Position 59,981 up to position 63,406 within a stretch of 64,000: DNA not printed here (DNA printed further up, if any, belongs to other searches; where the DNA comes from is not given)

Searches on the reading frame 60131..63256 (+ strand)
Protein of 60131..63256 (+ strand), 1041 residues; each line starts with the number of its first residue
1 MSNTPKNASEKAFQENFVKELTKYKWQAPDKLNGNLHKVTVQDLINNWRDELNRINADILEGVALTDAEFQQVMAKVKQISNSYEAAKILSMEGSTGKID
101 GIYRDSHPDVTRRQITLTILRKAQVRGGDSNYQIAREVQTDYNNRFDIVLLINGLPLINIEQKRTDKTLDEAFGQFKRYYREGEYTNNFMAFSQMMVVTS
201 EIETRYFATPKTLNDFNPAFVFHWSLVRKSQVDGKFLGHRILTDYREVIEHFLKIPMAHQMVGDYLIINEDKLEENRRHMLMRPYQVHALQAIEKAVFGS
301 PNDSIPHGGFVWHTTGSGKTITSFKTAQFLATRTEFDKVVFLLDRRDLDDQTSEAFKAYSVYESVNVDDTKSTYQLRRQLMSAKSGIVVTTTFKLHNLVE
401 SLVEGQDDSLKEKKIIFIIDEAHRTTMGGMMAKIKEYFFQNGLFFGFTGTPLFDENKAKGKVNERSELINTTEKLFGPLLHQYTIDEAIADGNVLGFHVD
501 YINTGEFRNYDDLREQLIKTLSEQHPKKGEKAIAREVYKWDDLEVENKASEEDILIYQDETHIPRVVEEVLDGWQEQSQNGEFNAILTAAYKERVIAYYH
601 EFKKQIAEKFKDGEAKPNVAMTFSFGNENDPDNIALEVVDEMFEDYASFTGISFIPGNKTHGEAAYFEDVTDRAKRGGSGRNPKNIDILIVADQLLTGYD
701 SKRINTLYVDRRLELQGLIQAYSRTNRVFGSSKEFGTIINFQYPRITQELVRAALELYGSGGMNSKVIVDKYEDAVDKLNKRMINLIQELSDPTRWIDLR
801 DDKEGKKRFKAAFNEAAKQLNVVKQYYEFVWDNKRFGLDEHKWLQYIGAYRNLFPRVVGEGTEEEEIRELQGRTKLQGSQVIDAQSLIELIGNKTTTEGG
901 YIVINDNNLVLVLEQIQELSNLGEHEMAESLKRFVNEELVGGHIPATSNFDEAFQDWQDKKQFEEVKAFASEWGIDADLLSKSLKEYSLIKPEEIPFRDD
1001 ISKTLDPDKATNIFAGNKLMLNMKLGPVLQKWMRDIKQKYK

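Call 49: search_protein_families(library=pfam, proteins=[window:60131-63256:+], max_evalue=0.001)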
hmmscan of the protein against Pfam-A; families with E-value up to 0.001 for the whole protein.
window:60131-63256:+ (1041 aa): 7 families
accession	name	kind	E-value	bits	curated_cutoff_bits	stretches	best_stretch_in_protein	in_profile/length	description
PF18766.7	SWI2_SNF2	-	1.3e-47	162.8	26.7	1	285-504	1-193/221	SWI2/SNF2 ATPase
PF22679.2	T1R_D3-like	-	9.5e-40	137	27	1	582-742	2-157/158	Type I restriction enzyme subunit R domain 3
PF04851.21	ResIII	-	4.7e-29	101.9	22.5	1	280-451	2-162/164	Type III restriction enzyme, res subunit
PF12008.13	EcoR124_C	-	1e-23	84.7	23.1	1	767-988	1-215/260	Type I restriction and modification enzyme - subunit R C terminal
PF04313.20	HSDR_N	-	4.8e-19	69.4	25.1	1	8-213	2-196/198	Type I restriction enzyme R protein N terminus (HSDR_N)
PF00270.35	DEAD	-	3.9e-09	36.9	26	1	311-436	19-140/167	DEAD/DEAH box helicase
PF13401.12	AAA_22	-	0.00027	21.7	27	0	314-452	13-125/130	AAA domain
